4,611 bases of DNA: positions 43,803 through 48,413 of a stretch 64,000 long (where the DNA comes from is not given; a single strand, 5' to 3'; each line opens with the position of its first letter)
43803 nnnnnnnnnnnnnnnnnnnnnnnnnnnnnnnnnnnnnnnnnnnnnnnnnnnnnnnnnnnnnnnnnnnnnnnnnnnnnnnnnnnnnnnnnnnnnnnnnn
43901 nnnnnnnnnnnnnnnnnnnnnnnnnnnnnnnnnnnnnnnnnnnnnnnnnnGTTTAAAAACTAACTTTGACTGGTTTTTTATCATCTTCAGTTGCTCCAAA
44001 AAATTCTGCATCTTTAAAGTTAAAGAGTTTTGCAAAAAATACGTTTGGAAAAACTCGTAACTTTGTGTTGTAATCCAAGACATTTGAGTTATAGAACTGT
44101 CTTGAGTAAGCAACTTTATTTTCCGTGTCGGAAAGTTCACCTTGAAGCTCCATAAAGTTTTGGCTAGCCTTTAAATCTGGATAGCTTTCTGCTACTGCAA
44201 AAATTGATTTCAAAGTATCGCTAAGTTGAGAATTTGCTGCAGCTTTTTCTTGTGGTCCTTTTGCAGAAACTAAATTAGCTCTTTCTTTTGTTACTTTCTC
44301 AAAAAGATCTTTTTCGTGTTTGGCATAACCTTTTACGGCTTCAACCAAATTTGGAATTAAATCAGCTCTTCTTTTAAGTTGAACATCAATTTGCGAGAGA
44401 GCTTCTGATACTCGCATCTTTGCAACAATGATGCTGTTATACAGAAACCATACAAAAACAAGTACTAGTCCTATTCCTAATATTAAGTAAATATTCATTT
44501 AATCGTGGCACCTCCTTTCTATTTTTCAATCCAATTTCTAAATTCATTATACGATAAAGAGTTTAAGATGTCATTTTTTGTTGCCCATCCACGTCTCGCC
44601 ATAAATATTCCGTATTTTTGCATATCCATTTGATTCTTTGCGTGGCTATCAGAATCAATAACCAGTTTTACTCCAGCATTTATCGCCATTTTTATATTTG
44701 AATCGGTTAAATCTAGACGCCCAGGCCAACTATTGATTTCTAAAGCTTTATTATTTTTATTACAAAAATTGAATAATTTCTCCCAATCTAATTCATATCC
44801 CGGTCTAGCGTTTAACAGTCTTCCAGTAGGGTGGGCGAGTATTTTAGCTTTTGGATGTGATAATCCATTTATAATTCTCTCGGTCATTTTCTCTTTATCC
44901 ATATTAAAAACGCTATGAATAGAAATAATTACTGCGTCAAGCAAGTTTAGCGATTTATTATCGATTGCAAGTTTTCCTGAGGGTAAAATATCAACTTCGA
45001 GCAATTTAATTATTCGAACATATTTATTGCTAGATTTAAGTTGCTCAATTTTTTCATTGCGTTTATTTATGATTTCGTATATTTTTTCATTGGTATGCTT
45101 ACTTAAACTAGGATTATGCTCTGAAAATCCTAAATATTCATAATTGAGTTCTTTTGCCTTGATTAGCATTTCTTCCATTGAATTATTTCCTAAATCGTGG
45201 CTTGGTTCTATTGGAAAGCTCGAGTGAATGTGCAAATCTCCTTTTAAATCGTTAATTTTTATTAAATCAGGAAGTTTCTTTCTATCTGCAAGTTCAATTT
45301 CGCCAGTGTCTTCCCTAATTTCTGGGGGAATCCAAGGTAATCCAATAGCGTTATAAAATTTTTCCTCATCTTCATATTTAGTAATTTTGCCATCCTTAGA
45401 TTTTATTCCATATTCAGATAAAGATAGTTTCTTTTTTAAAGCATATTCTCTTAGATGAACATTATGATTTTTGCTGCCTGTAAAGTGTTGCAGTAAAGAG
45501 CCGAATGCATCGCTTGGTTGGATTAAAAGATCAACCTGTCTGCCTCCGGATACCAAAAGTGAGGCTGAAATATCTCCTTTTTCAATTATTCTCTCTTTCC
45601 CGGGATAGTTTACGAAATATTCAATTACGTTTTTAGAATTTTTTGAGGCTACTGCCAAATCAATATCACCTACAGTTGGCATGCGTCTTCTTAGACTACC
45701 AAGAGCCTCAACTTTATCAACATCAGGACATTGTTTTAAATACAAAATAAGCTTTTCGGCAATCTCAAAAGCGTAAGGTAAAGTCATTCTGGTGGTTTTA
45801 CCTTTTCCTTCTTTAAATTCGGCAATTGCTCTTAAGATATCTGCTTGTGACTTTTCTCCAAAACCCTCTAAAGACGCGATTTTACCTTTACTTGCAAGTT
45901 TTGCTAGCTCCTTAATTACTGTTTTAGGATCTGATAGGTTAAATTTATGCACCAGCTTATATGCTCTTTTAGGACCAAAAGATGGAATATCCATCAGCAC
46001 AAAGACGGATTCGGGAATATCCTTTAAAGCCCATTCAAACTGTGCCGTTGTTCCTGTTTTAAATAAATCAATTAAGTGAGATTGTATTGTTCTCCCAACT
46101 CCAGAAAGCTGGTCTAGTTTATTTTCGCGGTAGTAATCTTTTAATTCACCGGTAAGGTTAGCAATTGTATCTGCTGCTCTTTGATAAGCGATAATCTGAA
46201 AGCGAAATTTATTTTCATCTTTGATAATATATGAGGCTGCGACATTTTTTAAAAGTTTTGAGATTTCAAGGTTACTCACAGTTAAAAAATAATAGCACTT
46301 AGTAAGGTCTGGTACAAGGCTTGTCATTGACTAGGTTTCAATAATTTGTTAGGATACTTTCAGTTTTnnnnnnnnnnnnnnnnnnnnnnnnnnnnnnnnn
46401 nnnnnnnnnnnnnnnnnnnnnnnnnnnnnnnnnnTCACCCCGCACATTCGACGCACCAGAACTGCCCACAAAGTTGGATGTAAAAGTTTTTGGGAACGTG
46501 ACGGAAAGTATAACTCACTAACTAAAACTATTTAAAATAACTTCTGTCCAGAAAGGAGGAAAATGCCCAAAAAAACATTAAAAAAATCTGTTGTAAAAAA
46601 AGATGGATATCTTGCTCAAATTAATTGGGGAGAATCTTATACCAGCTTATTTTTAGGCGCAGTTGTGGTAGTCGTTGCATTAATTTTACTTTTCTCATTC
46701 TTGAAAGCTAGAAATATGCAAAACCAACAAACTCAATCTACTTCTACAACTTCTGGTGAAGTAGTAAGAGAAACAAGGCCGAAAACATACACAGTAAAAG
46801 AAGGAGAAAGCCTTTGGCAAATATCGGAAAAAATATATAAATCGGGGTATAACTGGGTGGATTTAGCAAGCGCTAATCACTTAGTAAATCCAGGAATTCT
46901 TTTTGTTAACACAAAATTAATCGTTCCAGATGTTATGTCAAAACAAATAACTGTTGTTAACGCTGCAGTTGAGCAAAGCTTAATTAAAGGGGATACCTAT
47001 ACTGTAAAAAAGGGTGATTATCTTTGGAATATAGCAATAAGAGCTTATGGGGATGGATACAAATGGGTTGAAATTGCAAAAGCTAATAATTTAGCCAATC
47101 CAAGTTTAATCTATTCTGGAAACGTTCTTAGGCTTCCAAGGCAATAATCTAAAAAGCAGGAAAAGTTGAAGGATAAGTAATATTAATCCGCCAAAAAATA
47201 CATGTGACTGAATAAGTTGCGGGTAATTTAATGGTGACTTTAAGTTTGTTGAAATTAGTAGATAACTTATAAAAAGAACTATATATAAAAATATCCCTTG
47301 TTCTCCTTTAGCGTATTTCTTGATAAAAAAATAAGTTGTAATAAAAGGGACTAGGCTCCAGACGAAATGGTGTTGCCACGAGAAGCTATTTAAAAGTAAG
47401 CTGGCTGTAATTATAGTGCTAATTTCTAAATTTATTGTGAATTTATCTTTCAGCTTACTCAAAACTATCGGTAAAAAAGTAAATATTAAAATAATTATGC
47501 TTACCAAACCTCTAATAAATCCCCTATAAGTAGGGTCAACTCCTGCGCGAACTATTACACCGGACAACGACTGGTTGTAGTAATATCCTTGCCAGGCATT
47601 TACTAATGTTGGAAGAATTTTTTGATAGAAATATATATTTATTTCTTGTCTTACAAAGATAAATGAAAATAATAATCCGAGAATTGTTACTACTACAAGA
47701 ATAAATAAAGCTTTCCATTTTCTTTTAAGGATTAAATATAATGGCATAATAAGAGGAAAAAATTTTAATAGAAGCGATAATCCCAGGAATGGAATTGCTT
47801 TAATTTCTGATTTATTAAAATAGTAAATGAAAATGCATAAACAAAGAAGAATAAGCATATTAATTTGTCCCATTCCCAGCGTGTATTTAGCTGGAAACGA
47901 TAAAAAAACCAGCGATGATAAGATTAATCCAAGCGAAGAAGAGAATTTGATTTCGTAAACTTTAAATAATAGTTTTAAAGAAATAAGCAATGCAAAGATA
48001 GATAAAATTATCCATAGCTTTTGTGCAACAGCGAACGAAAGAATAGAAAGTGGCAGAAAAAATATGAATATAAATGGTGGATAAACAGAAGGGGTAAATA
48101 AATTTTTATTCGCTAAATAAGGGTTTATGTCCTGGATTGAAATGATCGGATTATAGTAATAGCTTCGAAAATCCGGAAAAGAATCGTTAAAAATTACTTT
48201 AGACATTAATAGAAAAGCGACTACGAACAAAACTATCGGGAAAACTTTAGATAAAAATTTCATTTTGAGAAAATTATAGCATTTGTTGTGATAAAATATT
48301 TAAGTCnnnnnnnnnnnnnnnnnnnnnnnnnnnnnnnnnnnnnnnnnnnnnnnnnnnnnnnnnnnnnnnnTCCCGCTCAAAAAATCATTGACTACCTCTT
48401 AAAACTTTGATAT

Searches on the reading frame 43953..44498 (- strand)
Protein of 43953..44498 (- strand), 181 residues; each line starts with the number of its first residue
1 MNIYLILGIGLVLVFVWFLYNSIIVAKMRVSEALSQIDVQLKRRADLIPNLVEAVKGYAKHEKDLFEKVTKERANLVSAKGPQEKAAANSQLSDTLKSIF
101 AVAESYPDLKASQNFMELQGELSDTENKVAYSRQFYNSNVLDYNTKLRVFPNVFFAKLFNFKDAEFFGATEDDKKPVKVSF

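Call 6: search_protein_families(library=pfam, proteins=[window:43953-44498:-], max_evalue=0.001)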
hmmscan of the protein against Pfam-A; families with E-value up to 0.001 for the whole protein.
window:43953-44498:- (181 aa): 1 family
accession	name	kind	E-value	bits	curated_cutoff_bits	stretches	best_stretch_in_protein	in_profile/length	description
PF04011.17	LemA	-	1.1e-59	200.9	26.2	1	33-181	1-149/149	LemA family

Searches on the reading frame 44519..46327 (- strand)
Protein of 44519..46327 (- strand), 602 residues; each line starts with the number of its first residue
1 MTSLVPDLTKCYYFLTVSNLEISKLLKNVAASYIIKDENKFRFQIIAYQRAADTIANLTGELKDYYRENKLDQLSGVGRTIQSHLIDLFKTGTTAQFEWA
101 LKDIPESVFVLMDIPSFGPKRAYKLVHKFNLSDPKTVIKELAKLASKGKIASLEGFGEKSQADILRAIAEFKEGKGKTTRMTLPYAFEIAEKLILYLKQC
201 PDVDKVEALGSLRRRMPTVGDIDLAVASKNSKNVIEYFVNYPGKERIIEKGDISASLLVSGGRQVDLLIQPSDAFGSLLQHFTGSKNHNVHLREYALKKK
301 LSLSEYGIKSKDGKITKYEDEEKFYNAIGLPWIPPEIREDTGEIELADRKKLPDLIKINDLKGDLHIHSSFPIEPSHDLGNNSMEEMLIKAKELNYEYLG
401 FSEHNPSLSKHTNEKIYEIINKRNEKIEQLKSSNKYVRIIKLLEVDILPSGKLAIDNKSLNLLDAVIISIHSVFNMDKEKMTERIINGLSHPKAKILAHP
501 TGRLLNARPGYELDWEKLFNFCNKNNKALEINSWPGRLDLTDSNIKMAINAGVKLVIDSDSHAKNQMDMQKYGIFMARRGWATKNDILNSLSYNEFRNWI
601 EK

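Call 6: search_protein_families(library=pfam, proteins=[window:44519-46327:-], max_evalue=0.001)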
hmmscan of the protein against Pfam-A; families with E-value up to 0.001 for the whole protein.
window:44519-46327:- (602 aa): 3 families
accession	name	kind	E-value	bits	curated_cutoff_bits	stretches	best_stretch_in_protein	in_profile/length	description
PF14791.11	DNA_pol_B_thumb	-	1.8e-22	79.4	25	1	279-339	2-63/63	DNA polymerase beta thumb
PF14716.13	HHH_8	-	4.5e-10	40.2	30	1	19-93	3-72/73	Helix-hairpin-helix domain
PF02811.25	PHP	-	5.4e-07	30.5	26.4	1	364-533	1-163/164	PHP domain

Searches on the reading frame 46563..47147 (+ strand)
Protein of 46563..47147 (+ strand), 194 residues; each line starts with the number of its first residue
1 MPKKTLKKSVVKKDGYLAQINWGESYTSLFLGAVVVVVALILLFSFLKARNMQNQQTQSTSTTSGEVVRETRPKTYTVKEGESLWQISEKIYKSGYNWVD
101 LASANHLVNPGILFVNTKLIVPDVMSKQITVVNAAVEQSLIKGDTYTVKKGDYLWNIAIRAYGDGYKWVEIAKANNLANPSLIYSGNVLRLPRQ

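Call 6: search_protein_families(library=pfam, proteins=[window:46563-47147:+], max_evalue=0.001)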
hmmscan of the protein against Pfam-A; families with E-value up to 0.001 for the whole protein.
window:46563-47147:+ (194 aa): 4 families
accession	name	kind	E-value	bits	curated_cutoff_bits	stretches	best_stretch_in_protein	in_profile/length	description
PF01476.26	LysM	-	1.4e-24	86.2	20.9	2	76-122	1-43/43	LysM domain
PF23457.1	LysM2_NFP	-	3.7e-08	33.7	36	0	75-122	7-54/56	NFP LysM2 domain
PF23473.1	LysM3_LYK4_5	-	1.1e-05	25.8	29.3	0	75-122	4-47/48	LYK4/5 LysM3 domain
PF16426.10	DUF5023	-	0.00042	20.4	25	0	142-176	45-79/197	Domain of unknown function (DUF5023)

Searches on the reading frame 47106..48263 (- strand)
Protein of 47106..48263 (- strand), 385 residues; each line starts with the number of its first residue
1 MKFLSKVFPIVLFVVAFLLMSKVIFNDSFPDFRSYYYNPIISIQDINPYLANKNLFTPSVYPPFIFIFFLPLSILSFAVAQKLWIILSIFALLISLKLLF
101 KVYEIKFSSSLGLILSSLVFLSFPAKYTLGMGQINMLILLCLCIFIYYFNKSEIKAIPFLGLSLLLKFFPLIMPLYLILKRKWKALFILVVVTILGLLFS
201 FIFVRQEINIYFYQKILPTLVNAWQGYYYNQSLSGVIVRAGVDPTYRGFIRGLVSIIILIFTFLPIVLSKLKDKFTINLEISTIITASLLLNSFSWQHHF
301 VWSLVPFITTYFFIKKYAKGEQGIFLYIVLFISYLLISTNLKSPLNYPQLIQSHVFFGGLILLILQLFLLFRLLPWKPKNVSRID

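Call 6: search_protein_families(library=pfam, proteins=[window:47106-48263:-], max_evalue=0.001)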
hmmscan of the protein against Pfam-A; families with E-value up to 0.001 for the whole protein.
window:47106-48263:- (385 aa): 1 family
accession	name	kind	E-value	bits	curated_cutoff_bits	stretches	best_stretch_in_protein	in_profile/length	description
PF09594.16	GT87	-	1e-26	94.6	25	1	60-265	2-210/237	Glycosyltransferase family 87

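Call 67: search_protein_families(library=ncbifam, proteins=[window:47106-48263:-], max_evalue=0.00001)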
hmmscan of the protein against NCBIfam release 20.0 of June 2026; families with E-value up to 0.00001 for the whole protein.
window:47106-48263:- (385 aa): 1 family
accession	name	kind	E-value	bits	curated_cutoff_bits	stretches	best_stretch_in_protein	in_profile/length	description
NF009915.0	PRK13375.1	equivalog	7.1e-23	80.9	413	1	55-308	90-339/425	mannosyltransferase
